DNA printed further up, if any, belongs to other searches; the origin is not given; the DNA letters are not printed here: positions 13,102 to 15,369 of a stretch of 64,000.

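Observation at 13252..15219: Penta-heme c-type cytochrome exported by the type IX secretion system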

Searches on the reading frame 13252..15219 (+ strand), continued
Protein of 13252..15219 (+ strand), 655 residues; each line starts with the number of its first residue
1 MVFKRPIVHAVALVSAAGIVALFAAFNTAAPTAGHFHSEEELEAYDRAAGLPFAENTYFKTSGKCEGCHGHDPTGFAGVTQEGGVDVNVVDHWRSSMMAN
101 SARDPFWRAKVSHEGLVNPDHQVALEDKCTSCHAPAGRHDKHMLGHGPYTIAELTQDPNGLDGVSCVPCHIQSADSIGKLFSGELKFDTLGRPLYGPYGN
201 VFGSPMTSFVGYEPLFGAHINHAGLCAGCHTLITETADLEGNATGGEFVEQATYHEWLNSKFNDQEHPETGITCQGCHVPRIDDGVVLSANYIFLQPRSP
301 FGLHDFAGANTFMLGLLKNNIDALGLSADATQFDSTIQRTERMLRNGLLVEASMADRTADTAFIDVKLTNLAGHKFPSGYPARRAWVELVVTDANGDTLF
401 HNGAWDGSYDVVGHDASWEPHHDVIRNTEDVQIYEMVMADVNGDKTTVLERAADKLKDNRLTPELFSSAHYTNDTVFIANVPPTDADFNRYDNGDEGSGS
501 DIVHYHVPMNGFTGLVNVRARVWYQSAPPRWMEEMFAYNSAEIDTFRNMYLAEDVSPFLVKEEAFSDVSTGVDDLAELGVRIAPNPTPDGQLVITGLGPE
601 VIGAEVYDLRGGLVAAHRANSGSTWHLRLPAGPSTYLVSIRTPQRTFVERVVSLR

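Call 76: search_protein_families(library=ncbifam, alignment_id=A1, max_evalue=0.001)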
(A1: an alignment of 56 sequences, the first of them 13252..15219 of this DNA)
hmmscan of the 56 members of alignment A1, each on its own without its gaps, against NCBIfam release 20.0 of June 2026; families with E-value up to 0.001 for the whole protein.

A. member 1, window:13252-15219:+ (655 aa): 3 families
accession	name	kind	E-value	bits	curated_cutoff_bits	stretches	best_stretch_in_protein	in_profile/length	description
TIGR03507.1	decahem_SO1788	subfamily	8.7e-06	24.5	209.3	1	36-173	546-663/672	OmcA/MtrC family decaheme c-type cytochrome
TIGR04183.1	Por_Secre_tail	domain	1.5e-05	24.9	23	1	582-652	1-70/72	T9SS type A sorting domain-containing protein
NF040886.1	cyt_C_like_Sec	equivalog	0.00072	18.2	250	0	358-402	293-338/423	multiheme c-type cytochrome (seleno)protein ExtKL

B. families by the number of members that match (of 56 scanned): 8 families
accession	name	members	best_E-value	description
TIGR04183.1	Por_Secre_tail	55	7.7e-11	T9SS type A sorting domain-containing protein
NF040886.1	cyt_C_like_Sec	31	2.6e-09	multiheme c-type cytochrome (seleno)protein ExtKL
TIGR03507.1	decahem_SO1788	23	4e-08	OmcA/MtrC family decaheme c-type cytochrome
TIGR03153.1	cytochr_NrfH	3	0.00011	cytochrome c nitrite reductase small subunit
NF038113.1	T9SSA_dep_M36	2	8.8e-05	T9SS-dependent M36 family metallopeptidase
NF050177.1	TapA_OM_Porphy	2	0.00065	TapA/TapC family T9SS-dependent outer membrane protein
NF033708.1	T9SS_Cterm_ChiA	1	0.00034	T9SS sorting signal type C domain-containing protein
TIGR03508.1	decahem_SO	1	0.00067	DmsE family decaheme c-type cytochrome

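Call 80: find_homologous_proteins(query=P0166, max_evalue=1e-20)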
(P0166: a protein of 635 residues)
Query P0166 (635 aa): 4594 proteins with E <= 1e-20 among 8000 candidates; the best 120 are listed.
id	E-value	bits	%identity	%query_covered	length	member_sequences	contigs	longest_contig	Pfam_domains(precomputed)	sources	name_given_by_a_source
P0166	0.0e+0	1471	100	100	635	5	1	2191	PF18962.8,PF02335.21,PF22113.2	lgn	-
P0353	7.8e-209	713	52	99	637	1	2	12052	PF18962.8,PF14522.12,PF22113.2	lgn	-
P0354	8.3e-204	697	50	99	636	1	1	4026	PF18962.8,PF14522.12,PF22113.2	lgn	-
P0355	3.0e-203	695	50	99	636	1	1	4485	PF18962.8,PF14522.12,PF22113.2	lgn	-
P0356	3.0e-203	695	50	99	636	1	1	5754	PF18962.8,PF14522.12,PF22113.2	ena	-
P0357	1.3e-202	693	51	99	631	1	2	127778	PF18962.8,PF14522.12,PF22113.2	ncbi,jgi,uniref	ncbi:T9SS type A sorting domain-containing protein [Ignavibacterium sp.]|jgi:hypothetical protein|un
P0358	1.5e-202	693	49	99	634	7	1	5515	PF18962.8,PF14522.12,PF22113.2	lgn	-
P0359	2.6e-202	692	50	99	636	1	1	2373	PF18962.8,PF14522.12,PF22113.2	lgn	-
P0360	5.5e-202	691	51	100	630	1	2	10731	PF18962.8,PF14522.12,PF22113.2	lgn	-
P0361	1.3e-201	690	50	97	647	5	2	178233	PF18962.8,PF14522.12,PF22113.2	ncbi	-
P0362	3.0e-201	688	49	100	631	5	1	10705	PF18962.8,PF02335.21,PF14522.12,PF22113.2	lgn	-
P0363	3.7e-201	688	51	100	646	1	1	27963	PF18962.8,PF14522.12,PF22113.2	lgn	-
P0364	5.3e-201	688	50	99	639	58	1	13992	PF18962.8,PF14522.12,PF22113.2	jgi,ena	-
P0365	5.7e-201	687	49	99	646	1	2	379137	PF18962.8,PF14522.12,PF22113.2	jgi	jgi:hypothetical protein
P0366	9.1e-201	687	51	100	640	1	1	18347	PF18962.8,PF14522.12,PF22113.2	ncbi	ncbi:MAG: T9SS type A sorting domain-containing protein [Ignavibacterium sp.]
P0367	3.5e-200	685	50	99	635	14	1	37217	PF18962.8,PF14522.12,PF22113.2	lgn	-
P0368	4.6e-200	684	49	100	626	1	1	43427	PF18962.8,PF02335.21,PF14522.12,PF22113.2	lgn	-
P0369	6.6e-200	684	51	99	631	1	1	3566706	PF18962.8,PF14522.12,PF22113.2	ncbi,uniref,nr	ncbi:T9SS type A sorting domain-containing protein [Ignavibacterium sp.]|uniref:T9SS type A sorting 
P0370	1.4e-199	683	50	99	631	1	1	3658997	PF18962.8,PF14522.12,PF22113.2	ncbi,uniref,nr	ncbi:Hypothetical protein IALB_2654 [Ignavibacterium album JCM 16511]|uniref:Secretion system C-term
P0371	1.5e-199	683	49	99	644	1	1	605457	PF18962.8,PF14522.12,PF22113.2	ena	-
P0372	1.3e-198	680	50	99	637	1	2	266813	PF18962.8,PF14522.12,PF22113.2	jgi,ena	jgi:hypothetical protein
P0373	1.7e-198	679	49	97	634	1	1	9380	PF18962.8,PF14522.12,PF22113.2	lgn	-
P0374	9.5e-198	677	49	99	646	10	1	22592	PF14522.12,PF22113.2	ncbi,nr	ncbi:MAG: T9SS type A sorting domain-containing protein [Ignavibacterium sp.]|nr:T9SS type A sorting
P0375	3.2e-197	675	49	98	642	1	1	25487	PF13585.13,PF18962.8,PF14522.12,PF22113.2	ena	-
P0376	3.2e-197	675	50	97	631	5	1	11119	PF18962.8,PF14522.12,PF22113.2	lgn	-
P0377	3.9e-197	675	49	100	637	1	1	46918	PF18962.8,PF14522.12,PF22113.2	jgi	jgi:hypothetical protein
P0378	4.8e-197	674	47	100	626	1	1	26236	PF18962.8,PF14522.12,PF22113.2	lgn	-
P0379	5.6e-197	674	49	100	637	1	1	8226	PF18962.8,PF14522.12,PF22113.2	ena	-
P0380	1.0e-196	673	49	99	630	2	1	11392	PF18962.8,PF14522.12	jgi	jgi:hypothetical protein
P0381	1.5e-196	673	48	99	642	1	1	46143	PF18962.8,PF13860.13,PF14522.12,PF22113.2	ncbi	ncbi:MAG: T9SS type A sorting domain-containing protein [Ignavibacteriota bacterium]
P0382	2.0e-196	672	50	99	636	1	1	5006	PF18962.8,PF14522.12,PF22113.2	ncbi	ncbi:MAG TPA: T9SS type A sorting domain-containing protein [Ignavibacteriaceae bacterium]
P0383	2.1e-196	672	50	98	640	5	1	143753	PF18962.8,PF14522.12,PF22113.2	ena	-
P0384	2.9e-196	672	48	100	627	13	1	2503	PF18962.8,PF14522.12,PF22113.2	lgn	-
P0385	3.3e-196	672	50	99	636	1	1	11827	PF18962.8,PF14522.12,PF22113.2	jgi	jgi:hypothetical protein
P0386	3.8e-196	671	49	100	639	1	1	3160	PF18962.8,PF13860.13,PF14522.12,PF22113.2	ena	-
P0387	1.1e-195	670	51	97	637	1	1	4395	PF18962.8,PF14522.12,PF22113.2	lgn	-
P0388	1.8e-195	669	49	99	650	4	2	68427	PF18962.8,PF14522.12,PF22113.2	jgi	jgi:hypothetical protein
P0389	4.7e-195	668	49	100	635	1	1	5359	PF18962.8,PF14522.12,PF22113.2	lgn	-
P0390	6.8e-195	667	49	98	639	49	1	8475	PF18962.8,PF14522.12,PF22113.2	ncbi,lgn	-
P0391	1.1e-194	667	49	99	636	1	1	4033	PF18962.8,PF14522.12,PF22113.2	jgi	jgi:hypothetical protein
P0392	1.3e-194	666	50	99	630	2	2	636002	PF18962.8,PF14522.12,PF22113.2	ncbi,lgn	ncbi:MAG: hypothetical protein Kow0098_05430 [Ignavibacteriaceae bacterium]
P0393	3.0e-194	665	48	99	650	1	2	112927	PF18962.8,PF14522.12,PF22113.2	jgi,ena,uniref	uniref:T9SS type A sorting domain-containing protein n=1 Tax=Ignavibacterium album TaxID=591197 RepI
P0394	4.0e-194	665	48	99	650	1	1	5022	PF18962.8,PF14522.12,PF22113.2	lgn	-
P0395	5.3e-194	664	48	100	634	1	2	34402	PF18962.8,PF14522.12,PF22113.2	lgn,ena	-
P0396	5.3e-194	664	48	100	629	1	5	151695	PF18962.8,PF14522.12,PF22113.2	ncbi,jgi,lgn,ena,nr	ncbi:MAG TPA: T9SS type A sorting domain-containing protein [Ignavibacteriaceae bacterium]|nr:T9SS t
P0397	7.3e-194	664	49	100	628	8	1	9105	PF09699.16,PF18962.8,PF02335.21,PF14522.12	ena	-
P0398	1.1e-193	663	49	98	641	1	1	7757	PF18962.8,PF14522.12,PF22113.2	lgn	-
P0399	2.6e-193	662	50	97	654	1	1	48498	PF18962.8,PF14522.12,PF22113.2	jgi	jgi:hypothetical protein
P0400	2.7e-193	662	50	96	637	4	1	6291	PF18962.8,PF14522.12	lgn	-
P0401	2.8e-193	662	49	98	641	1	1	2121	PF18962.8,PF14522.12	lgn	-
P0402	4.1e-193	661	49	98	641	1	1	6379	PF18962.8,PF14522.12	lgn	-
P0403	5.7e-193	661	49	100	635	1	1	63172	PF18962.8,PF14522.12,PF22113.2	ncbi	-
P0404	6.1e-193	661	47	97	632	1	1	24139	PF18962.8,PF14522.12,PF22113.2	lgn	-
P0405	6.9e-193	661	55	82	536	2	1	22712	PF14522.12,PF22113.2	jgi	-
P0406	8.0e-193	660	49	97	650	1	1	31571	PF14522.12,PF22113.2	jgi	jgi:hypothetical protein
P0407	1.2e-192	660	49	97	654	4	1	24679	PF14522.12,PF22113.2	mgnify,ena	mgnify:FL=1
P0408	1.4e-192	660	48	100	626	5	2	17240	PF18962.8,PF14522.12,PF22113.2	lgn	-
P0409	1.8e-192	659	49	98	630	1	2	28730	PF18962.8,PF02335.21,PF14522.12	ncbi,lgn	-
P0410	2.5e-192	659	48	99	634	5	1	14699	PF09699.16,PF18962.8,PF02335.21,PF14522.12,PF22113.2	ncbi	-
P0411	6.8e-192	657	47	100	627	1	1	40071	PF18962.8,PF02335.21,PF14522.12,PF22113.2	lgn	-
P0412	4.2e-191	655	48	97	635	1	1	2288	PF18962.8,PF14522.12,PF22113.2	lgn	-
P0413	5.2e-191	654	48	100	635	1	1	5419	PF18962.8,PF14522.12,PF22113.2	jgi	jgi:hypothetical protein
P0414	8.0e-191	654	48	100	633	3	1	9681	PF18962.8,PF13860.13,PF14522.12,PF22113.2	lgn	-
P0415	8.2e-191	654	49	99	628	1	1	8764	PF18962.8,PF14522.12,PF22113.2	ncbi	-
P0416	1.1e-190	653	46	100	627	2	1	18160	PF18962.8,PF14522.12,PF22113.2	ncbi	-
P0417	1.6e-190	653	48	100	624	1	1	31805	PF18962.8,PF13442.12,PF14522.12,PF22113.2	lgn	-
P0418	4.4e-190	651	48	100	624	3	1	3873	PF18962.8,PF14522.12,PF22113.2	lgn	-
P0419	4.7e-190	651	49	100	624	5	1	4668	PF09699.16,PF18962.8,PF14522.12,PF22113.2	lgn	-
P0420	6.2e-190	651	49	99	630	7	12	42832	PF18962.8,PF02335.21,PF14522.12,PF22113.2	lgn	-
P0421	2.0e-189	649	49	95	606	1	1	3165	PF18962.8,PF14522.12,PF22113.2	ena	-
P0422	2.2e-189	649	48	99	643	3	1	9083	PF18962.8,PF14522.12,PF22113.2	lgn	-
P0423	2.4e-189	649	48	100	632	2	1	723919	PF18962.8,PF14522.12,PF22113.2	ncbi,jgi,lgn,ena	ncbi:MAG: T9SS type A sorting domain-containing protein [Ignavibacteria bacterium]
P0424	6.4e-189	648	47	100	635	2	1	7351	PF18962.8,PF14522.12,PF22113.2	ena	-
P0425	9.4e-189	647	48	100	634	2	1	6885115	PF18962.8,PF02335.21,PF14522.12,PF22113.2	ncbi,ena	-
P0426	1.2e-188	647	49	100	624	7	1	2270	PF18962.8,PF14522.12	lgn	-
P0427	2.4e-188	646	46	99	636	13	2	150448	PF18962.8,PF14522.12,PF22113.2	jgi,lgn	jgi:hypothetical protein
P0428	4.1e-188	645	48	98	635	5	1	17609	PF09699.16,PF18962.8,PF14522.12,PF22113.2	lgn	-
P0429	5.1e-188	645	49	99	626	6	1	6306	PF18962.8,PF14522.12,PF22113.2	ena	-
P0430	6.3e-188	644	48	97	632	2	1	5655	PF18962.8,PF14522.12,PF22113.2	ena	-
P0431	1.9e-187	643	47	100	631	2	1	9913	PF18962.8,PF14522.12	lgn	-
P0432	4.6e-187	641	49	99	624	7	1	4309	PF18962.8,PF14522.12,PF22113.2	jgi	-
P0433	7.9e-187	641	47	100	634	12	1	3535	PF18962.8,PF14522.12,PF22113.2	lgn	-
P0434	8.8e-187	641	47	100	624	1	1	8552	PF18962.8,PF14522.12,PF22113.2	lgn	-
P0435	1.7e-186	640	49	99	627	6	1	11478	PF18962.8,PF02335.21,PF14522.12,PF22113.2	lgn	-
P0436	1.9e-186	639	47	100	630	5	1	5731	PF18962.8,PF14522.12,PF22113.2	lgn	-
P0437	2.5e-186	639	48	100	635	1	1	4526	PF18962.8,PF14522.12,PF22113.2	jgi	jgi:hypothetical protein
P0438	2.9e-186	639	49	100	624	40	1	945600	PF18962.8,PF14522.12,PF22113.2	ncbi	-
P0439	5.1e-186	638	48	100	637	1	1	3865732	PF18962.8,PF22113.2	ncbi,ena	-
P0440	6.2e-186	638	48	100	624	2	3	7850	PF18962.8,PF14522.12,PF22113.2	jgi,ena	-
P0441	1.0e-185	637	48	100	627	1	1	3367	PF18962.8,PF14522.12,PF22113.2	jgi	jgi:hypothetical protein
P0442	1.3e-185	637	48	100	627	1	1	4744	PF18962.8,PF14522.12,PF22113.2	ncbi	ncbi:MAG TPA: T9SS type A sorting domain-containing protein [Ignavibacteriaceae bacterium]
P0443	1.4e-185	637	48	100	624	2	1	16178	PF18962.8,PF14522.12,PF22113.2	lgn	-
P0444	1.8e-185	636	47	99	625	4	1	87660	PF18962.8,PF14522.12,PF22113.2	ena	-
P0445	2.0e-185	636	48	98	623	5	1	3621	PF18962.8,PF14522.12,PF22113.2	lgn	-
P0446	2.8e-185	636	47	99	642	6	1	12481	PF18962.8,PF02335.21,PF14522.12,PF22113.2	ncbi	-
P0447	6.5e-185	634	48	99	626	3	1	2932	PF18962.8,PF14522.12,PF22113.2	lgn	-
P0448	6.6e-185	634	47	100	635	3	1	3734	PF18962.8,PF14522.12,PF22113.2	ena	-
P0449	6.8e-185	634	48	98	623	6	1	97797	PF18962.8,PF22113.2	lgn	-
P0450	2.1e-184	633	49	98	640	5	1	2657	PF18962.8,PF14522.12,PF22113.2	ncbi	-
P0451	2.1e-184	633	48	100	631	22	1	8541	PF18962.8,PF14522.12,PF22113.2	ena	-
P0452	2.9e-184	632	48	99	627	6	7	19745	PF18962.8,PF02335.21,PF14522.12,PF22113.2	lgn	-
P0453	3.4e-184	632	47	100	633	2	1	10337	PF02335.21,PF14522.12,PF22113.2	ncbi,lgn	-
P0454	3.8e-184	632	48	100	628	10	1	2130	PF18962.8,PF14522.12,PF22113.2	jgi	jgi:hypothetical protein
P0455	4.1e-184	632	47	99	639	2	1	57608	PF18962.8,PF22113.2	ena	-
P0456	4.5e-184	632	47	100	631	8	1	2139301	PF18962.8,PF14522.12,PF22113.2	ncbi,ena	-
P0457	4.8e-184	632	48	100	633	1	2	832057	PF18962.8,PF14522.12,PF22113.2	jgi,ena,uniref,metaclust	uniref:T9SS type A sorting domain-containing protein n=1 Tax=Ignavibacterium album TaxID=591197 RepI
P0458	8.8e-184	631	47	100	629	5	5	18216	PF18962.8,PF22113.2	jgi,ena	-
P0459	9.9e-184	630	50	92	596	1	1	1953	PF14522.12,PF22113.2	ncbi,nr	ncbi:MAG: multiheme c-type cytochrome, partial [Ignavibacteria bacterium]|nr:multiheme c-type cytoch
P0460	2.9e-183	629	47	97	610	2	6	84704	PF18962.8,PF13442.12,PF14522.12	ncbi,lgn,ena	-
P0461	5.1e-183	628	47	99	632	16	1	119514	PF18962.8,PF14522.12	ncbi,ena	ncbi:MAG: T9SS type A sorting domain-containing protein [Candidatus Kapaibacterium sp.]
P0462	1.0e-182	627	46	97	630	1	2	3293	PF18962.8,PF14522.12,PF22113.2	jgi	-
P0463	2.1e-182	626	47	100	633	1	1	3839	PF18962.8,PF14522.12,PF22113.2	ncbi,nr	ncbi:MAG: T9SS type A sorting domain-containing protein [Ignavibacterium sp.]|nr:T9SS type A sorting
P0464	2.4e-182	626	46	100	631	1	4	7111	PF09699.16,PF14537.12,PF18962.8,PF14522.12,PF22113.2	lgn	-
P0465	3.0e-182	626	48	100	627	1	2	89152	PF18962.8,PF14522.12,PF22113.2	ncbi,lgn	-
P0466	3.5e-182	625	47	99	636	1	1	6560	PF18962.8,PF14522.12,PF22113.2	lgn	-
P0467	3.9e-182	625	47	100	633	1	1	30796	PF18962.8,PF14522.12,PF22113.2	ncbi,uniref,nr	ncbi:MAG: T9SS type A sorting domain-containing protein [Ignavibacterium album]|uniref:T9SS type A s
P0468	4.5e-182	625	46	100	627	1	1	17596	PF18962.8,PF14522.12,PF22113.2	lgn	-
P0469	1.2e-181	624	48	99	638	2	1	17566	PF18962.8,PF14522.12,PF22113.2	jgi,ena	-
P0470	1.2e-181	624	46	100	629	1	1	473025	PF18962.8,PF22113.2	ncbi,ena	-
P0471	1.5e-181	623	47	99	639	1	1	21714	PF18962.8,PF02335.21,PF14522.12,PF22113.2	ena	-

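Call 81: find_encoding_contigs(protein=P0370, flank=10000, max_places=1)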
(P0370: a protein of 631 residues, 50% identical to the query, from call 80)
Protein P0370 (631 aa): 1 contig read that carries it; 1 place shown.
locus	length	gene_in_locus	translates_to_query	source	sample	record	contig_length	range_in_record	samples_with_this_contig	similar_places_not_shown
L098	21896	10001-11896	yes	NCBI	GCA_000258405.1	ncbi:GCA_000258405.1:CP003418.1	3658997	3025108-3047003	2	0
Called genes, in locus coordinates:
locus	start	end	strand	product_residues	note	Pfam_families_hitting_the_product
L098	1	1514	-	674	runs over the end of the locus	PF22888:FIMAH (faint)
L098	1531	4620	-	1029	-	-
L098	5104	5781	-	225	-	-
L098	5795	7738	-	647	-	PF01841:Transglut_core (weak)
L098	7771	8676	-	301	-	-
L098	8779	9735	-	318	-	-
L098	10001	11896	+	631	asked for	PF14522:Cytochrome_C7 (faint), PF22113:Mtrc-MtrF_II-IV_dom (faint), PF18962:Por_Secre_tail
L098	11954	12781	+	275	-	PF11551:Omp28 (faint)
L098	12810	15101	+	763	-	PF18962:Por_Secre_tail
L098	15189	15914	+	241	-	PF18962:Por_Secre_tail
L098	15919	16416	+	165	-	PF00578:AhpC-TSA, PF08534:Redoxin, PF00085:Thioredoxin (weak), PF13098:Thioredoxin_2, PF13905:Thioredoxin_8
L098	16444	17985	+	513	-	PF19494:DUF6029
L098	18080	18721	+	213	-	PF24675:NpmA (weak), PF13847:Methyltransf_31, PF02390:Methyltransf_4, PF13649:Methyltransf_25 (weak)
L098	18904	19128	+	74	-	-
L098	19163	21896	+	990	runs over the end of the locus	PF11028:TMEM260_N, PF28495:TMEM260_2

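Call 88: search_protein_families(library=ncbifam, alignment_id=A2, max_evalue=0.001)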
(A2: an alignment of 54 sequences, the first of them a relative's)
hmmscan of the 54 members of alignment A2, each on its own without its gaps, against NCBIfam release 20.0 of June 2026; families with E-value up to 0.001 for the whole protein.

A. member 1, P0121 (655 aa): 1 family
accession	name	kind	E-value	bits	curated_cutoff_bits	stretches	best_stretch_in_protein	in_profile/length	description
TIGR04183.1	Por_Secre_tail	domain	6.5e-07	29.2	23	1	582-654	1-71/72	T9SS type A sorting domain-containing protein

B. families by the number of members that match (of 54 scanned): 20 families
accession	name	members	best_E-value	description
NF040886.1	cyt_C_like_Sec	46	7.9e-12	multiheme c-type cytochrome (seleno)protein ExtKL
TIGR04183.1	Por_Secre_tail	37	3.3e-11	T9SS type A sorting domain-containing protein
TIGR03153.1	cytochr_NrfH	17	1.1e-08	cytochrome c nitrite reductase small subunit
NF038113.1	T9SSA_dep_M36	15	1.1e-09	T9SS-dependent M36 family metallopeptidase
TIGR03507.1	decahem_SO1788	15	8.4e-07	OmcA/MtrC family decaheme c-type cytochrome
NF052323.1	T9SSA_dep_M6i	5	1.3e-09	T9SS-dependent M6-like inactivated metalloprotease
NF033707.1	T9SS_sortase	4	7.9e-10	type IX secretion system sortase PorU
NF005176.1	PRK06655.1-1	3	4.3e-06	flagellar hook assembly protein FlgD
TIGR04257.1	nanowire_3heme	3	7.9e-05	c(7)-type cytochrome triheme domain-containing protein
NF041781.1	mnquin_red_QrcA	3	0.00013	menaquinone reductase multiheme cytochrome c subunit QrcA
TIGR03508.1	decahem_SO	3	0.00042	DmsE family decaheme c-type cytochrome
NF033708.1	T9SS_Cterm_ChiA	2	1.3e-05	T9SS sorting signal type C domain-containing protein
NF052228.1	T9SS_PorZ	2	0.00024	type IX secretion system anionic LPS delivery protein PorZ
TIGR00782.1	ccoP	1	4e-05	cytochrome-c oxidase, cbb3-type subunit III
NF045713.1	CxxCH_16_HmcA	1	5.6e-05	sulfate respiration complex hexadecaheme cytochrome HmcA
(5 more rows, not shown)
